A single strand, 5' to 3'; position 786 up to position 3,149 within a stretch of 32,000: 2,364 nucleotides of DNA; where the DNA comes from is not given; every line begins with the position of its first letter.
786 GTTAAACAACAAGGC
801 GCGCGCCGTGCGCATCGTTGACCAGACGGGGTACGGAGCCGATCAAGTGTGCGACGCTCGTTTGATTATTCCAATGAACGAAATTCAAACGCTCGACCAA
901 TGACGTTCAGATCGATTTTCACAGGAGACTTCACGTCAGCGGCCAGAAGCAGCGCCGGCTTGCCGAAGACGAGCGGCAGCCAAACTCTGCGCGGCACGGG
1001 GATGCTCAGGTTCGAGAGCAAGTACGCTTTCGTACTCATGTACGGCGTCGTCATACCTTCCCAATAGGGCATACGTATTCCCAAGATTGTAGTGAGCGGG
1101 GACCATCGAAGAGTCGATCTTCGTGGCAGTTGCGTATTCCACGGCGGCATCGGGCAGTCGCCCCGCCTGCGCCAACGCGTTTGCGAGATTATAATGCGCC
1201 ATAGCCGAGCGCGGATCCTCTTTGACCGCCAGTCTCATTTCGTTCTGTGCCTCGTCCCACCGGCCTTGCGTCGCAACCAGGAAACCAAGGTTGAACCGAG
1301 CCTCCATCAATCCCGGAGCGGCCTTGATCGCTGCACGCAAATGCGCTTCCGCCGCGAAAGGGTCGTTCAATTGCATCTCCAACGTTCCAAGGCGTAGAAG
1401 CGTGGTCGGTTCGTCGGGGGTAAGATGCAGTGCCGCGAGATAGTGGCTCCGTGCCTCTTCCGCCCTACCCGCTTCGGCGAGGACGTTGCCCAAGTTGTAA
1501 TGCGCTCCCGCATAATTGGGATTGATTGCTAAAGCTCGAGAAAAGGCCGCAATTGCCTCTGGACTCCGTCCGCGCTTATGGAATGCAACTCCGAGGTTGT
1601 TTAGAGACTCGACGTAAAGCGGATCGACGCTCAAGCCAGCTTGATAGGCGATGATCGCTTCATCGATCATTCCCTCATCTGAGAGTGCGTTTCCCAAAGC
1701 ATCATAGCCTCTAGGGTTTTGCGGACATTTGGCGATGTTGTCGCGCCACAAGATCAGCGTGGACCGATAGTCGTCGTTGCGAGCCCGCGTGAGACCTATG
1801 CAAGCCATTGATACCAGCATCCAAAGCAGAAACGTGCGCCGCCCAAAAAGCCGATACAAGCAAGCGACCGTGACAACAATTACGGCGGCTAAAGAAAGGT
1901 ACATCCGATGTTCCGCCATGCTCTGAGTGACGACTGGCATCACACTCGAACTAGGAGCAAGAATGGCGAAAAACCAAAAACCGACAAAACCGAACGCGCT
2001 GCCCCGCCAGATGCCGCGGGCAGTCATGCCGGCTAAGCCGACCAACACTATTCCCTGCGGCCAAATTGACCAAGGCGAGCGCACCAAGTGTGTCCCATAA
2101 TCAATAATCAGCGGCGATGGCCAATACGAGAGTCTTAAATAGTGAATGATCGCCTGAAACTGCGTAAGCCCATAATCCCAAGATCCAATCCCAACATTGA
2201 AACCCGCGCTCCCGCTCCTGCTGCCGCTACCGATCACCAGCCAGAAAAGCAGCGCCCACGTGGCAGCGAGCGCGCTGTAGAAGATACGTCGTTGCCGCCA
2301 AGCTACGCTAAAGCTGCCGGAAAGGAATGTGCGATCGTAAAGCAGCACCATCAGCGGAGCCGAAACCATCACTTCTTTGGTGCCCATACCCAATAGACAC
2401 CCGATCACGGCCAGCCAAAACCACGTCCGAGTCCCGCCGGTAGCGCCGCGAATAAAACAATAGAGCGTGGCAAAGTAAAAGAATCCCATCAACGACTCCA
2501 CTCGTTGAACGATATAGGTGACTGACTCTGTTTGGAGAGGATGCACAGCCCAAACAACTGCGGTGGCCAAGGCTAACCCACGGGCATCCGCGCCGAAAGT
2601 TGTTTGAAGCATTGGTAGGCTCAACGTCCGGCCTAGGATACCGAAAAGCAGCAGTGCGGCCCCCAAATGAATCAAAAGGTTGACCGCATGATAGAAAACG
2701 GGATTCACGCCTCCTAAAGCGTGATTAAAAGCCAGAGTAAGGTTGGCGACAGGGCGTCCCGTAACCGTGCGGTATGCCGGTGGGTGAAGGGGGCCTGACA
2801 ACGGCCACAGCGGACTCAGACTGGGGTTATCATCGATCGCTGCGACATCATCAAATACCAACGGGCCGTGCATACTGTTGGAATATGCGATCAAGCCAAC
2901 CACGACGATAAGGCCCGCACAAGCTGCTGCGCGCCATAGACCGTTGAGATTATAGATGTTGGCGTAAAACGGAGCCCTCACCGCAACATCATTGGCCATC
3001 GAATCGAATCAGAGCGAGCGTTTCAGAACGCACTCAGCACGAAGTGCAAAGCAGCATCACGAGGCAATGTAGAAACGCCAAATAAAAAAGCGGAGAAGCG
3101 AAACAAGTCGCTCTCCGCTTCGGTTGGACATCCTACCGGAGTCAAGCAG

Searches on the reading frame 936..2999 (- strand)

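Call 35: search_protein_families(library=pfam, proteins=[window:936-2999:-], max_evalue=0.001)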
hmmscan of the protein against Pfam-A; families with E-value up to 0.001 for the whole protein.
window:936-2999:- (687 aa): 19 families
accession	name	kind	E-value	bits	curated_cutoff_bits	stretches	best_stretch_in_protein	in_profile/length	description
PF07719.23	TPR_2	-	8.6e-42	138.2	27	3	635-666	3-34/34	Tetratricopeptide repeat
PF13414.12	TPR_11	-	2.1e-39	133.4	26.8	5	472-511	3-42/42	TPR repeat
PF00515.34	TPR_1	-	4.1e-35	118.6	27.8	2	464-496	2-34/34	Tetratricopeptide repeat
PF13431.12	TPR_17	-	8.1e-33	110.4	24.4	2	486-517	2-33/34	Tetratricopeptide repeat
PF13432.12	TPR_16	-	1.8e-30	105.4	32.7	4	434-496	2-64/65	Tetratricopeptide repeat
PF13181.12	TPR_8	-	4.9e-26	89.1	25.7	1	634-666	2-34/34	Tetratricopeptide repeat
PF13428.12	TPR_14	-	2.8e-22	77.4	23.5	2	635-675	3-43/44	Tetratricopeptide repeat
PF14559.12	TPR_19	-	1.6e-21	76.8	25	4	476-531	4-59/68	Tetratricopeptide repeat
PF13424.12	TPR_12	-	5.5e-20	71.8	30.1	1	436-492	10-74/77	Tetratricopeptide repeat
PF13176.12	TPR_7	-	2.5e-15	55.6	27.9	0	635-664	1-32/36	Tetratricopeptide repeat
PF13174.12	TPR_6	-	1.6e-10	41.3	26.3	0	635-665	2-32/33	Tetratricopeptide repeat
PF07721.20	TPR_4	-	7.9e-10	38.8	27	0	498-519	2-23/26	Tetratricopeptide repeat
PF13374.12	TPR_10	-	4.3e-09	36.5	27.5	0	638-661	7-30/42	Tetratricopeptide repeat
PF13371.12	TPR_9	-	1.2e-08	35.3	35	0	474-531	6-63/73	Tetratricopeptide repeat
PF24575.1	TPR_Slam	-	8.8e-07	29.8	35.2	0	471-518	55-102/104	Surface lipoprotein assembly modifier, N-terminal TPR repeats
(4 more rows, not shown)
